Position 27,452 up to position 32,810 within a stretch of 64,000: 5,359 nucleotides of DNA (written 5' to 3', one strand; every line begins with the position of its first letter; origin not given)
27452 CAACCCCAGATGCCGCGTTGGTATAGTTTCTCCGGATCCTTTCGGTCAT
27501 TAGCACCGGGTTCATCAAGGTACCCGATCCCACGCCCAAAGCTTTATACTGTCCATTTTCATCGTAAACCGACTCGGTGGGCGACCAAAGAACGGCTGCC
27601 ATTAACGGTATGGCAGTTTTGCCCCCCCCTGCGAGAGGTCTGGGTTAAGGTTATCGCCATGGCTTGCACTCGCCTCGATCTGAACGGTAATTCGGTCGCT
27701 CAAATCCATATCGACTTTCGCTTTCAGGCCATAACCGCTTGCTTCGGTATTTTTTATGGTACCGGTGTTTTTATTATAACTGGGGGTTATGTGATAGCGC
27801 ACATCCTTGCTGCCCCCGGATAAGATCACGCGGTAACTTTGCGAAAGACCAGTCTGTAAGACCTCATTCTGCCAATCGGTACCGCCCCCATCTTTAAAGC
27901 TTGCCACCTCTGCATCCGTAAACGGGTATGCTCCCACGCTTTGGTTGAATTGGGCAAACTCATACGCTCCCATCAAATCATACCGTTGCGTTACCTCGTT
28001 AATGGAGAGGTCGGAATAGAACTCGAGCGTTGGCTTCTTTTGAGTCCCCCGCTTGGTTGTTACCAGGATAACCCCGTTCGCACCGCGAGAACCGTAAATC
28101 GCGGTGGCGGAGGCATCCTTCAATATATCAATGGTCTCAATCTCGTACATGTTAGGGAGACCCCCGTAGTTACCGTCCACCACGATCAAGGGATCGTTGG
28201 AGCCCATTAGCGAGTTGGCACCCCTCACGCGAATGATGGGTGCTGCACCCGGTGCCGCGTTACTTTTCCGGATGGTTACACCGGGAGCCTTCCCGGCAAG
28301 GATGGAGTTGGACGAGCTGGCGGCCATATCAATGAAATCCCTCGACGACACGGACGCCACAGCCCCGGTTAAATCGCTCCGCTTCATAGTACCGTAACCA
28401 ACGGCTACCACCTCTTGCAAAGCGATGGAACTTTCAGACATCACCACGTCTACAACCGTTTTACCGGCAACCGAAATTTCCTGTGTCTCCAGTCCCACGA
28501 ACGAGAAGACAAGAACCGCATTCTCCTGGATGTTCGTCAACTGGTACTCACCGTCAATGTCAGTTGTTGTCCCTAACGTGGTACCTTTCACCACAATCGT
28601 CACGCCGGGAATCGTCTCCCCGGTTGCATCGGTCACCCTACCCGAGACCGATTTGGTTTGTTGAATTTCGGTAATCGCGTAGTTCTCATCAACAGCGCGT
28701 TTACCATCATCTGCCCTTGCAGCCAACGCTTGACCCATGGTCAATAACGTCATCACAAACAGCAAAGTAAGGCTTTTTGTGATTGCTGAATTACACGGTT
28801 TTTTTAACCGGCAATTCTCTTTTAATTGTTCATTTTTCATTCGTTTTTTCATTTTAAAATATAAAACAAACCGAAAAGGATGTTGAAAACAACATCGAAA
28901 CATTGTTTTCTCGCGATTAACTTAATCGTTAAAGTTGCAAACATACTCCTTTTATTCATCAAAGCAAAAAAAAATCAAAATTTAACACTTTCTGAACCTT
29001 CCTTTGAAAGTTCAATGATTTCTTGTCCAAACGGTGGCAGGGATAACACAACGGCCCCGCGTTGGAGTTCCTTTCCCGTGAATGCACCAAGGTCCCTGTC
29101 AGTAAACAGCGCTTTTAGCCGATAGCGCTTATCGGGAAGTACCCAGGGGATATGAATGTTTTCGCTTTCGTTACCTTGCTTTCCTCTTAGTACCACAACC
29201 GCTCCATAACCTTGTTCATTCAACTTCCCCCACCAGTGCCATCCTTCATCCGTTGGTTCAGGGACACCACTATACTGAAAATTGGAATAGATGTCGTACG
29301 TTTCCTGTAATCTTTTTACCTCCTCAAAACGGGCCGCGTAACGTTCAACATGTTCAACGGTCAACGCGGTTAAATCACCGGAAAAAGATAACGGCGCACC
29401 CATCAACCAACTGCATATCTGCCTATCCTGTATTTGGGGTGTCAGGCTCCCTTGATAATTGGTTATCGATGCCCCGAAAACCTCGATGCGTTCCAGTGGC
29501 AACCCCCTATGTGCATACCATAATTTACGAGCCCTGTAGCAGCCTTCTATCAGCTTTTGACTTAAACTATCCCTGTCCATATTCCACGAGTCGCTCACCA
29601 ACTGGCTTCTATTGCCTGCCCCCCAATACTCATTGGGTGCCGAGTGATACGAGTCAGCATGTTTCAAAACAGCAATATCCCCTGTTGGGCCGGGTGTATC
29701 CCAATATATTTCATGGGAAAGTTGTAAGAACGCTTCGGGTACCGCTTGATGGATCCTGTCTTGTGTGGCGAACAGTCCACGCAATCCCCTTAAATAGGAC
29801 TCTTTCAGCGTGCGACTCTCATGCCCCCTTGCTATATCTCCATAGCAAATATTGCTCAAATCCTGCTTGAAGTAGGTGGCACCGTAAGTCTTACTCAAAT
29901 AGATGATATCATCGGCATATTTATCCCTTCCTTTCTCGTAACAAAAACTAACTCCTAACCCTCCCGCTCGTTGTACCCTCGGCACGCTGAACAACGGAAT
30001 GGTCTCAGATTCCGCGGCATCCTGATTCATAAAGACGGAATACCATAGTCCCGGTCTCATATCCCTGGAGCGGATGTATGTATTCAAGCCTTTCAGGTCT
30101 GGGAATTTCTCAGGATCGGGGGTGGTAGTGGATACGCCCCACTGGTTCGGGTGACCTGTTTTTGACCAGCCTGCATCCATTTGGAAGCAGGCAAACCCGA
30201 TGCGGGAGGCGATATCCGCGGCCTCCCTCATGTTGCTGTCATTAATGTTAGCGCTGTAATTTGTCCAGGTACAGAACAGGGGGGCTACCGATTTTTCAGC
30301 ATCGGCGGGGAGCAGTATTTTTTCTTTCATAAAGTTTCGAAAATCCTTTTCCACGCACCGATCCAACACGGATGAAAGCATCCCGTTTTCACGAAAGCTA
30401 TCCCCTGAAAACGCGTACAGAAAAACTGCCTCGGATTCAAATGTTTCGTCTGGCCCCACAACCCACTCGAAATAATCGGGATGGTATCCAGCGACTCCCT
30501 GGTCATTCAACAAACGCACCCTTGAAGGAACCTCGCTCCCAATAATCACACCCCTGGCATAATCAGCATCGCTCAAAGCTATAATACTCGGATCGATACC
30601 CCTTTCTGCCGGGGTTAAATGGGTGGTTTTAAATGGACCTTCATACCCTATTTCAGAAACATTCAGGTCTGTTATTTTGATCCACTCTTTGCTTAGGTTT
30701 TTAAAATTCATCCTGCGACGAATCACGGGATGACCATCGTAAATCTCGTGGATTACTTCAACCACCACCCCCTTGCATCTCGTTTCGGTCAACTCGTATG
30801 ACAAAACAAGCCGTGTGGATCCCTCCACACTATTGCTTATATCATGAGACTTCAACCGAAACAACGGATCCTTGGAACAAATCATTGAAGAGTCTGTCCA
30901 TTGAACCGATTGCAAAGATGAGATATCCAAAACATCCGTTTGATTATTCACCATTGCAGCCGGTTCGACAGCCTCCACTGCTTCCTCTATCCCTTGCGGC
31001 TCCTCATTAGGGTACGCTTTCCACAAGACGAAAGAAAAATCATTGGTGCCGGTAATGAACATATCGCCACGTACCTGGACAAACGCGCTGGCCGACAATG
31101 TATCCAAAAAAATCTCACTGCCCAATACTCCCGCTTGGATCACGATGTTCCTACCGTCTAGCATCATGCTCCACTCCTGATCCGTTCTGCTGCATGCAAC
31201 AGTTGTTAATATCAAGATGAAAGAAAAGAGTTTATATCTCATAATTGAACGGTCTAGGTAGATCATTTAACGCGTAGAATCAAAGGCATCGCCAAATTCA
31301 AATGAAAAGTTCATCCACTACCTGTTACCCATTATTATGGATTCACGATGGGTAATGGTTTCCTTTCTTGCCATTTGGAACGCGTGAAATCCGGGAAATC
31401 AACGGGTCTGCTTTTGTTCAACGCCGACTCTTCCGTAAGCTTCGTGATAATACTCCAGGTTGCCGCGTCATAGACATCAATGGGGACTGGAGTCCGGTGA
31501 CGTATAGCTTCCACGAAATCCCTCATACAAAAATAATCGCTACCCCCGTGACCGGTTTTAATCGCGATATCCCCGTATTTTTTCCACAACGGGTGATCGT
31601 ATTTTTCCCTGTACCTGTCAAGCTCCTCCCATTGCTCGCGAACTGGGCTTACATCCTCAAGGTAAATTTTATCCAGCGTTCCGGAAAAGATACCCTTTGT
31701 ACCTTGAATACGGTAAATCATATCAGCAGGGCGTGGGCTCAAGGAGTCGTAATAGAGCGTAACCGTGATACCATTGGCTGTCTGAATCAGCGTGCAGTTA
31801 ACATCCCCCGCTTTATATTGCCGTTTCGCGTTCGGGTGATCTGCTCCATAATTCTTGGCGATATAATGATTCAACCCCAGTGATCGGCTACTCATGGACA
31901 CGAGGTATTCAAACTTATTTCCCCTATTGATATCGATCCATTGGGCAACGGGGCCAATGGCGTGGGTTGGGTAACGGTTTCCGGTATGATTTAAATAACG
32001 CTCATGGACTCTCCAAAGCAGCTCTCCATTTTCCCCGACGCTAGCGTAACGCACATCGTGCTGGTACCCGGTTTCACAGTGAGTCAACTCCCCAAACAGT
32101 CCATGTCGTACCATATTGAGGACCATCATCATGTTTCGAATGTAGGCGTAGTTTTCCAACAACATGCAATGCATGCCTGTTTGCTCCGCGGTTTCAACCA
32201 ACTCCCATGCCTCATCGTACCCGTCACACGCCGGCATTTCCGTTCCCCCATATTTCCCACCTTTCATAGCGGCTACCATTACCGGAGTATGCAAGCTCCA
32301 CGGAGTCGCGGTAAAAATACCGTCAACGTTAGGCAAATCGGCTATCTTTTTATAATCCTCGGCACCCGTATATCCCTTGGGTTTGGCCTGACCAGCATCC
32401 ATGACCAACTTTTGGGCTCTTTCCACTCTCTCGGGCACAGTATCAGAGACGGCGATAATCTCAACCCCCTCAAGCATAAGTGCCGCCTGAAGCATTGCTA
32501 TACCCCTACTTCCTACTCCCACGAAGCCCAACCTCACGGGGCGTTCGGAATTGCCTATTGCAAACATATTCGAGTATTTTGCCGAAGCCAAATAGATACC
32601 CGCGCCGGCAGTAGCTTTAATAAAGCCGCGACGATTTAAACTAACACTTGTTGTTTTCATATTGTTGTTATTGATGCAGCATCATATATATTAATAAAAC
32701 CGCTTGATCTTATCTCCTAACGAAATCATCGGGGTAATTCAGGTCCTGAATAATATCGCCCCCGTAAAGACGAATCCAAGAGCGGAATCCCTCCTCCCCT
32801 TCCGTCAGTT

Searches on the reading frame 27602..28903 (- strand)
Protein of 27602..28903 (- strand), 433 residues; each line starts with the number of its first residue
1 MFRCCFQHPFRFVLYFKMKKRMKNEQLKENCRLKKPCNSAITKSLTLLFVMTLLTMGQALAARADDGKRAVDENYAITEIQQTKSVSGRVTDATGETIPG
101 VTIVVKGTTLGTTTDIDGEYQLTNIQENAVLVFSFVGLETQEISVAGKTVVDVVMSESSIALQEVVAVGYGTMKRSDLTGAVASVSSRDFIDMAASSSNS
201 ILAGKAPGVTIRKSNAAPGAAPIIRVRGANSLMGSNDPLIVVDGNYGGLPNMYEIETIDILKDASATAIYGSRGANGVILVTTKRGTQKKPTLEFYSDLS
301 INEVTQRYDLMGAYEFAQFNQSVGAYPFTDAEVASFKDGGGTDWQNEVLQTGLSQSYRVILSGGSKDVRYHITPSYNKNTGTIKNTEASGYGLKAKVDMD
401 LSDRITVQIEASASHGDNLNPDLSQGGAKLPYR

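Call 25: search_protein_families(library=pfam, proteins=[window:27602-28903:-], max_evalue=0.001)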
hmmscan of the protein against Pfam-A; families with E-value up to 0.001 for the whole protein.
window:27602-28903:- (433 aa): 3 families
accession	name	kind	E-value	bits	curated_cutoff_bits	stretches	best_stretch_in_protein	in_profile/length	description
PF13715.12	CarbopepD_reg_2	-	4.9e-20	71.8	32.2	1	86-166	1-87/88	CarboxypepD_reg-like domain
PF07715.20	Plug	-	4.6e-13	50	23.9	1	175-278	2-107/107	TonB-dependent Receptor Plug Domain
PF13620.12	CarboxypepD_reg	-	1.5e-11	45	32.3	1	85-155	1-81/82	Carboxypeptidase regulatory-like domain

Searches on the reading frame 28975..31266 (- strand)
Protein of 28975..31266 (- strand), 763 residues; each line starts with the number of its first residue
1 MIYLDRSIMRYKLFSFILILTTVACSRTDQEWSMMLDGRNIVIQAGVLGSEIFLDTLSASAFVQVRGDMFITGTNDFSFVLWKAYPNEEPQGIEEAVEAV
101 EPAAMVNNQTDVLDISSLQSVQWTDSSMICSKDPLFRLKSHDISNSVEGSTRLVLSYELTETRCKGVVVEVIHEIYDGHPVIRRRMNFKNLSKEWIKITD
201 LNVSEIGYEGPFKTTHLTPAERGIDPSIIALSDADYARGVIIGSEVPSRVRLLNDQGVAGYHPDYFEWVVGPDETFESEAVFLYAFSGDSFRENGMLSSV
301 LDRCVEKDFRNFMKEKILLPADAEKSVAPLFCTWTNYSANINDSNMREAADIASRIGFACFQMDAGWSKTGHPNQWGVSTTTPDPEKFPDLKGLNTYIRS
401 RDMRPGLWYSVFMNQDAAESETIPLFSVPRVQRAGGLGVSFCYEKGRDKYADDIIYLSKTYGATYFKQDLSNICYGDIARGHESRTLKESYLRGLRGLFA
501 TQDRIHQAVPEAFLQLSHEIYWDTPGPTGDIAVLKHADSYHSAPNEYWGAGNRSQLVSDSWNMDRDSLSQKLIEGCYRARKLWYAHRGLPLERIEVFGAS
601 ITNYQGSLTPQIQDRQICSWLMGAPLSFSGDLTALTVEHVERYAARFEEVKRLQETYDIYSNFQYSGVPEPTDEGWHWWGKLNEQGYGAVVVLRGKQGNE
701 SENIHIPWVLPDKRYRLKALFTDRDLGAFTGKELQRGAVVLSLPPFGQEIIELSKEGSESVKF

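Call 25: search_protein_families(library=pfam, proteins=[window:28975-31266:-], max_evalue=0.001)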
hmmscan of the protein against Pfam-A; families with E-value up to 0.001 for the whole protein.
window:28975-31266:- (763 aa): 2 families
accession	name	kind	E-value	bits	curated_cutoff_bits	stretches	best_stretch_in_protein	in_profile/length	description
PF02065.24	Melibiase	-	1.3e-05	24.8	27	1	307-411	21-126/347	Melibiase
PF10566.15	Glyco_hydro_97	-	0.00077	19.4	32.5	0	336-412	26-98/275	Glycoside hydrolase 97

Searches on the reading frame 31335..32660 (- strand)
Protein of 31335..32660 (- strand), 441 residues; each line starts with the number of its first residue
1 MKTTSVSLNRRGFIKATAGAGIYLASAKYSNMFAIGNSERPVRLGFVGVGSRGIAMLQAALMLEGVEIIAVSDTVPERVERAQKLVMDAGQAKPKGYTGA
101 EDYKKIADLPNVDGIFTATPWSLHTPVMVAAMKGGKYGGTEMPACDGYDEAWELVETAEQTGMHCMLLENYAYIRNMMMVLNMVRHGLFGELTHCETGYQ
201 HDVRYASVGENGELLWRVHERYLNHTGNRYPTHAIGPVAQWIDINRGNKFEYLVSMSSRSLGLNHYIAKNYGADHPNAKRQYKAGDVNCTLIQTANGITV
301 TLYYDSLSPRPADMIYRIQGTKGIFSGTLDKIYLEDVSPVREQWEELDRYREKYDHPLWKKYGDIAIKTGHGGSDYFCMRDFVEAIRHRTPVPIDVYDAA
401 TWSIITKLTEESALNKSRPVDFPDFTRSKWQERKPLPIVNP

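Call 16: search_protein_families(library=pfam, proteins=[window:31335-32660:-], max_evalue=0.001)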
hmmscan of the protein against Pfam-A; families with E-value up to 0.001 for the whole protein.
window:31335-32660:- (441 aa): 3 families
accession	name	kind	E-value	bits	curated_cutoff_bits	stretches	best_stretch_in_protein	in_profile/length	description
PF21252.2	Glyco_hydro_109_C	-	1.8e-62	210.4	27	1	178-346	1-186/187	Glycosyl hydrolase 109, C-terminal domain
PF01408.29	GFO_IDH_MocA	-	6.7e-08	33.7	24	1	43-166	2-117/120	Oxidoreductase family, NAD-binding Rossmann fold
PF02894.22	GFO_IDH_MocA_C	-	0.00032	21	22.9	1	269-420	66-216/218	Oxidoreductase family, C-terminal alpha/beta domain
